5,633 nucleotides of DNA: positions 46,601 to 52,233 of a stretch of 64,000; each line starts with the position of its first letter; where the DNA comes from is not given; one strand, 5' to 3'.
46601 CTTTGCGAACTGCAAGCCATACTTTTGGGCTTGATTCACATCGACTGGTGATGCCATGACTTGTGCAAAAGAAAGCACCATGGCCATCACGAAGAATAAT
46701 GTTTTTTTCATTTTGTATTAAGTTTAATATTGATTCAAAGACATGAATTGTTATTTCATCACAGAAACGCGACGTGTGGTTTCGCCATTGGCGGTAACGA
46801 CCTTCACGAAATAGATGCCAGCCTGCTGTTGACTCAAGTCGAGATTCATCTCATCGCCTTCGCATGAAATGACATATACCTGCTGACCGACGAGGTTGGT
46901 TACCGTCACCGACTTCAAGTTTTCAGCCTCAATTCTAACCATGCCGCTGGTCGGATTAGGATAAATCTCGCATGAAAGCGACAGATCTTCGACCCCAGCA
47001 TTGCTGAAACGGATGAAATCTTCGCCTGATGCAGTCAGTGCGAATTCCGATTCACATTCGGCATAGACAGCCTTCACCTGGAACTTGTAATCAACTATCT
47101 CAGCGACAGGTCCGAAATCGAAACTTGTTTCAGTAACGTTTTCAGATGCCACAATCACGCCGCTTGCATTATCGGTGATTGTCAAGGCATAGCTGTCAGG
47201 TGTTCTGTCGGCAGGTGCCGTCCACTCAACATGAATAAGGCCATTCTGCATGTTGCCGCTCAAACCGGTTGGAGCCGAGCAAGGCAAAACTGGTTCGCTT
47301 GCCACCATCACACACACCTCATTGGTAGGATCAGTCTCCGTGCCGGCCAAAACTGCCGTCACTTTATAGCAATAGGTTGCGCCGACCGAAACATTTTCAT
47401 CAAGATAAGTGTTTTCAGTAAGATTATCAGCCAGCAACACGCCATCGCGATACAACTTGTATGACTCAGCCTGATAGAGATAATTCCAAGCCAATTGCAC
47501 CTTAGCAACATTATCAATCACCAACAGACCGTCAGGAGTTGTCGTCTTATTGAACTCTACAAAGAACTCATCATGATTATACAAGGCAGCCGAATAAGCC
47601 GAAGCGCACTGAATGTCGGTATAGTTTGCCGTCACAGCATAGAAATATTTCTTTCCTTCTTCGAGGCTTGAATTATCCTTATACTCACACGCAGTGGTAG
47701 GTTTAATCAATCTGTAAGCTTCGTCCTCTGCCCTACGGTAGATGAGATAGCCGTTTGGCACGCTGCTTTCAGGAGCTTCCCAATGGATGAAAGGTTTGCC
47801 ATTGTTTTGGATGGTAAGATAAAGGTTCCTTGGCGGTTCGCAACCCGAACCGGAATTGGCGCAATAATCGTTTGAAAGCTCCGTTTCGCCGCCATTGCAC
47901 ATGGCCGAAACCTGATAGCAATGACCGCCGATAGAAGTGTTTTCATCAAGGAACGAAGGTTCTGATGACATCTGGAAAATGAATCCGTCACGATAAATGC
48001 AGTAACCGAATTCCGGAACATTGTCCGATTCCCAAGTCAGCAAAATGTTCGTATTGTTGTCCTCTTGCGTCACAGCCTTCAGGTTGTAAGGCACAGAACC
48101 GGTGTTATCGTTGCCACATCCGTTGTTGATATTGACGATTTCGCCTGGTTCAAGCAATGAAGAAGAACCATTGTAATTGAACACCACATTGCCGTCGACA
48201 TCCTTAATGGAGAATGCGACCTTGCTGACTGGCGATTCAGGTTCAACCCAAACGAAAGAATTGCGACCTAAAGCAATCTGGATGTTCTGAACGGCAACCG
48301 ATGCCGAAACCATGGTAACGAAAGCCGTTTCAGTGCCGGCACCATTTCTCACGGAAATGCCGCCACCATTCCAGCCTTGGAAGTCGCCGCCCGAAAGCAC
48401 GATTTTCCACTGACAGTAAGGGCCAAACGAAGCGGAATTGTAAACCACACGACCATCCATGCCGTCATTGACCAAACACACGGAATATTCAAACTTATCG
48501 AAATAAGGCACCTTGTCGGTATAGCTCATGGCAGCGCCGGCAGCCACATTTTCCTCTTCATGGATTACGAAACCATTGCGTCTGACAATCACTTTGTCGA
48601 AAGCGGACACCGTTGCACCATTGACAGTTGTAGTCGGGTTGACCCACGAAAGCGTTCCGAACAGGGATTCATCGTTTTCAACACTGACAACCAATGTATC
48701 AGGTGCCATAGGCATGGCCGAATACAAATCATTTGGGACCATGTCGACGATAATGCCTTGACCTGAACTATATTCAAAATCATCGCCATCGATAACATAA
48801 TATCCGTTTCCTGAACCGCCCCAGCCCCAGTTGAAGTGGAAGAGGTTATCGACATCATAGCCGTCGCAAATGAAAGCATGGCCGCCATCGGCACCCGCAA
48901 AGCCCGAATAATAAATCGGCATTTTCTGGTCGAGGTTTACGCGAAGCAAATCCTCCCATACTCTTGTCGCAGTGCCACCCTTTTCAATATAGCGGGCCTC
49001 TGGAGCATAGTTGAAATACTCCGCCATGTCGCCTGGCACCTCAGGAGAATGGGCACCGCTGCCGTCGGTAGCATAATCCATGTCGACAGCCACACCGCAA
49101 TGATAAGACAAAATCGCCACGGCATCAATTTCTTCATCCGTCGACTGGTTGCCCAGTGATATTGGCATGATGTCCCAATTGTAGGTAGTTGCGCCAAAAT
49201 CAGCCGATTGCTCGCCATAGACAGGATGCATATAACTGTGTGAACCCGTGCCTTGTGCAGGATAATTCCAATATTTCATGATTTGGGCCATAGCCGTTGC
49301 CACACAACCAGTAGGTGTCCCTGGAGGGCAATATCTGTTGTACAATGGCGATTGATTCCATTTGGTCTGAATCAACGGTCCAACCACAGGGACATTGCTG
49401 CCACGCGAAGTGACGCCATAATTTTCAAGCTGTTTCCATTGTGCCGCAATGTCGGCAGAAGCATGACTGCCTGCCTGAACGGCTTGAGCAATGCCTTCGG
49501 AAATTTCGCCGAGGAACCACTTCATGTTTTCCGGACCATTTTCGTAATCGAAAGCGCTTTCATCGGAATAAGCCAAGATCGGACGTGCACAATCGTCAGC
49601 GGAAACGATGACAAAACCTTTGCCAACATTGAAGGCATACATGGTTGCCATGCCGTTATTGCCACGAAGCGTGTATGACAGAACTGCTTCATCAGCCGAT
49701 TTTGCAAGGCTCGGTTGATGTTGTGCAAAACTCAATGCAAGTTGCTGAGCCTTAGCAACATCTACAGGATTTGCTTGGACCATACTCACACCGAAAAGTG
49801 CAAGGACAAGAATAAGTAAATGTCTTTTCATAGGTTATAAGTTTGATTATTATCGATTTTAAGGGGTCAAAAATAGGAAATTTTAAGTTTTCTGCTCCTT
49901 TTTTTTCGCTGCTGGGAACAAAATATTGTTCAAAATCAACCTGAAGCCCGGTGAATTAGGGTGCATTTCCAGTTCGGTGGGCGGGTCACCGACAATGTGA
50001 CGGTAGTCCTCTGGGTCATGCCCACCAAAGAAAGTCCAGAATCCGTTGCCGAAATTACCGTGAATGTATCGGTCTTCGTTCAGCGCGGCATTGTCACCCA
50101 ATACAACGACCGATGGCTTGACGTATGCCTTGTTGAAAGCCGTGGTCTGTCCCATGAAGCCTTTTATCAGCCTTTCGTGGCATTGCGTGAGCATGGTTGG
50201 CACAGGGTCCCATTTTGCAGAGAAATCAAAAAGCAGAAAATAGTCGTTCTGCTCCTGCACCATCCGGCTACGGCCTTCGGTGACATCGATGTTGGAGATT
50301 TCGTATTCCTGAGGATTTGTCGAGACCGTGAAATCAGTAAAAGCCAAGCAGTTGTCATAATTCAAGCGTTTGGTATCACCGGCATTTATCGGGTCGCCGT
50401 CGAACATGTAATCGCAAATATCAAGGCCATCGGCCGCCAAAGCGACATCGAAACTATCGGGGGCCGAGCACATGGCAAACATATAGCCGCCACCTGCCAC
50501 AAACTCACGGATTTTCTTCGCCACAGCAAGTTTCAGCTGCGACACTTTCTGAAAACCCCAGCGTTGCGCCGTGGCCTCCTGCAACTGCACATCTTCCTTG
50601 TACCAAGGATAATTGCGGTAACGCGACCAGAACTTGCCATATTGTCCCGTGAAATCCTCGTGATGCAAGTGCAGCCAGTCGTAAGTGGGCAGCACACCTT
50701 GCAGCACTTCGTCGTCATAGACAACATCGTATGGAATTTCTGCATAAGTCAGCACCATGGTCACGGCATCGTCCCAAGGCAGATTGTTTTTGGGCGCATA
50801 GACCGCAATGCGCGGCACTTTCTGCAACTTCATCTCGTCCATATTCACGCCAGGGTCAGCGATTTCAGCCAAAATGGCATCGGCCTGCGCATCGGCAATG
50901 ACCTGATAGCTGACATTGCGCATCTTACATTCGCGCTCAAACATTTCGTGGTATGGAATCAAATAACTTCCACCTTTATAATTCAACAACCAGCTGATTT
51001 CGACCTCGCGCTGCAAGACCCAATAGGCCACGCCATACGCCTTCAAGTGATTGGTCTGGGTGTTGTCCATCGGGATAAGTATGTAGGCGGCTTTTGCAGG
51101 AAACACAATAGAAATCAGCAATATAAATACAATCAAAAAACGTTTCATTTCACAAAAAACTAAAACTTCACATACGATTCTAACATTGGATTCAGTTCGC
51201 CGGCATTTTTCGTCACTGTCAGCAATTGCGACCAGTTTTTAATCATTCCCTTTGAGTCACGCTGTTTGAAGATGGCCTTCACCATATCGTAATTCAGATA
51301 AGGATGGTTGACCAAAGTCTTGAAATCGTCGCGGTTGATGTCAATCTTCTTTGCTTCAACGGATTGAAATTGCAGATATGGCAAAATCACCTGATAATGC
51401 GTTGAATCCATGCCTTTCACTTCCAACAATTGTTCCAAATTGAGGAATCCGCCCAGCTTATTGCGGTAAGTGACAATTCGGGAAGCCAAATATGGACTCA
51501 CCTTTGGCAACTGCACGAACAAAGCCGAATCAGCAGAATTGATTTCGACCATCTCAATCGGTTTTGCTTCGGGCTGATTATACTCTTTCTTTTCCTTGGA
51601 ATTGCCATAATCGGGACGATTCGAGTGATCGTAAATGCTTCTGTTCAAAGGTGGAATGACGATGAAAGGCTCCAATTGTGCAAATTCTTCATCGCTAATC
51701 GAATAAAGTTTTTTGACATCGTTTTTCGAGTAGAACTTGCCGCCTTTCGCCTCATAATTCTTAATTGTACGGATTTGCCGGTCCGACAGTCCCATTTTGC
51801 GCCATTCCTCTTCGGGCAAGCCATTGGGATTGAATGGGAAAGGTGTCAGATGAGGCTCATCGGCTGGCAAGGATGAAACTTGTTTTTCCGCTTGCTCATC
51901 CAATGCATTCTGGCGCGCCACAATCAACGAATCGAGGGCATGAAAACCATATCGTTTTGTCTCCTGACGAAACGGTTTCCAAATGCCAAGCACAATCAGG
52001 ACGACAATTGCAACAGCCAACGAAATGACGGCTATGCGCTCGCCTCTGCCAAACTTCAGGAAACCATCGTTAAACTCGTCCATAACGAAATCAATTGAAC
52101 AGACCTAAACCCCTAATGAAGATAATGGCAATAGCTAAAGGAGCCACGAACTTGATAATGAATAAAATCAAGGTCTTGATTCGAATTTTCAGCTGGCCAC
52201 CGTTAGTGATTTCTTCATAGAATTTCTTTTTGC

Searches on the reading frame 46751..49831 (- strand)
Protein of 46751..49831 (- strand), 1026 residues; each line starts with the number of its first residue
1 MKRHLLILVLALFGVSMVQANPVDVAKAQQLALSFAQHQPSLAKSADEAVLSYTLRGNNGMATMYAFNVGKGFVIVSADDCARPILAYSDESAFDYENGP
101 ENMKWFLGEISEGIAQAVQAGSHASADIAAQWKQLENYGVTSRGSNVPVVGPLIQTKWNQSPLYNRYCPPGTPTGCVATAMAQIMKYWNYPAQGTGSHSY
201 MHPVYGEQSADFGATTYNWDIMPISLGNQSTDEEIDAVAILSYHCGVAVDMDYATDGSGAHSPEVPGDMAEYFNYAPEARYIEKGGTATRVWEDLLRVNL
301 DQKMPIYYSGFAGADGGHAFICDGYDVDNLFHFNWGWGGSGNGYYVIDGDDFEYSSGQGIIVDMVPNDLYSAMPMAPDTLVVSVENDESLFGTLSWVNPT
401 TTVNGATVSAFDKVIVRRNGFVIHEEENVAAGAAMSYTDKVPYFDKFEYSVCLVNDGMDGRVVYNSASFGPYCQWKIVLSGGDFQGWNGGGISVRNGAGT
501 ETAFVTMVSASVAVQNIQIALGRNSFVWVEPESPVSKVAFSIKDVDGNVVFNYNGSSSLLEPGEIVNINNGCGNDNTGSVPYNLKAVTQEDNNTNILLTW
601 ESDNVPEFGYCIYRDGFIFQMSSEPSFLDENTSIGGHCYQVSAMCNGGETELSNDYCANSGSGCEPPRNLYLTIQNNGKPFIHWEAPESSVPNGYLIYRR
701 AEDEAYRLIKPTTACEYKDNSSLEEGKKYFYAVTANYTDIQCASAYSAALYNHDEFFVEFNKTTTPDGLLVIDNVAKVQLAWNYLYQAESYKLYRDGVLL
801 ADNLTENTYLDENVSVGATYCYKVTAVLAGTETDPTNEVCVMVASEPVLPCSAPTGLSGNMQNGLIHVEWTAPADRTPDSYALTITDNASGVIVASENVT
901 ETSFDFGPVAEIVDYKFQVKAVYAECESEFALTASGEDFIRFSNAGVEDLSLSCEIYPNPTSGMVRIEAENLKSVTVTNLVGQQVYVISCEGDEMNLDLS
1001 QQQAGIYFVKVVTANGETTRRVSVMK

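Call 7: search_protein_families(library=ncbifam, proteins=[window:46751-49831:-], max_evalue=10)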
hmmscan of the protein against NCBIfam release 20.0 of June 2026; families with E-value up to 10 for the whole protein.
window:46751-49831:- (1026 aa): 5 families
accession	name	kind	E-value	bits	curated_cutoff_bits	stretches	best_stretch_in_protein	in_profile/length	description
TIGR04183.1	Por_Secre_tail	domain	4.2e-12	45.9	23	1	956-1023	1-70/72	T9SS type A sorting domain-containing protein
NF033708.1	T9SS_Cterm_ChiA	domain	0.00044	20.1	40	1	972-1021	1-51/55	T9SS sorting signal type C domain-containing protein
NF050177.1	TapA_OM_Porphy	equivalog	0.001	17.9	500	1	953-1019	470-538/544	TapA/TapC family T9SS-dependent outer membrane protein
NF040804.1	blaOXA-1089_like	exception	0.055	12.8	580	1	4-89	5-89/289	OXA-1089 family carbapenem-hydrolyzing class D beta-lactamase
TIGR03000.1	plancto_dom_1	domain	0.64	10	43.1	0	722-737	35-50/75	TIGR03000 domain-containing protein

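Call 22: search_protein_families(library=pfam, proteins=[window:46751-49831:-], max_evalue=0.001)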
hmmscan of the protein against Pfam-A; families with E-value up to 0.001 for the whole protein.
window:46751-49831:- (1026 aa): 6 families
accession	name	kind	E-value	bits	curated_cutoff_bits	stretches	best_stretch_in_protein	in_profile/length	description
PF01640.23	Peptidase_C10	-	1.9e-64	217.9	26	1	158-345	1-194/194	Peptidase C10 family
PF13734.11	Inhibitor_I69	-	3.7e-21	75.9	25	1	20-112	1-96/98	Spi protease inhibitor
PF18962.6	Por_Secre_tail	-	4.9e-12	46.4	27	1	956-1023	1-74/75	Secretion system C-terminal sorting domain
PF18370.7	RGI_lyase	-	2e-08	34.9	27.8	1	769-841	10-85/86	Rhamnogalacturonan I lyases beta-sheet domain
PF13529.12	Peptidase_C39_2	-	0.00026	22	24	0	162-331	4-137/143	Peptidase_C39 like family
PF23008.3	FN3_Tor_3rd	-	0.00087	19.7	30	0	866-921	21-76/92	Tyrosine-protein kinase receptor torso, third FN3 domain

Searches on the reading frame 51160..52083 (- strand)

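Call 23: search_protein_families(library=pfam, proteins=[window:51160-52083:-], max_evalue=0.001)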
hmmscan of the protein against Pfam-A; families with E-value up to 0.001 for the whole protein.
window:51160-52083:- (307 aa): 2 families
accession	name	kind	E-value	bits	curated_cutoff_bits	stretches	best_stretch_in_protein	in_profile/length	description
PF12836.13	HHH_3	-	3.5e-29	101.1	27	2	177-237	4-64/65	Helix-hairpin-helix motif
PF06514.17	PsbU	-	9.2e-05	22.8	24.5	0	177-251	13-83/93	Photosystem II 12 kDa extrinsic protein (PsbU)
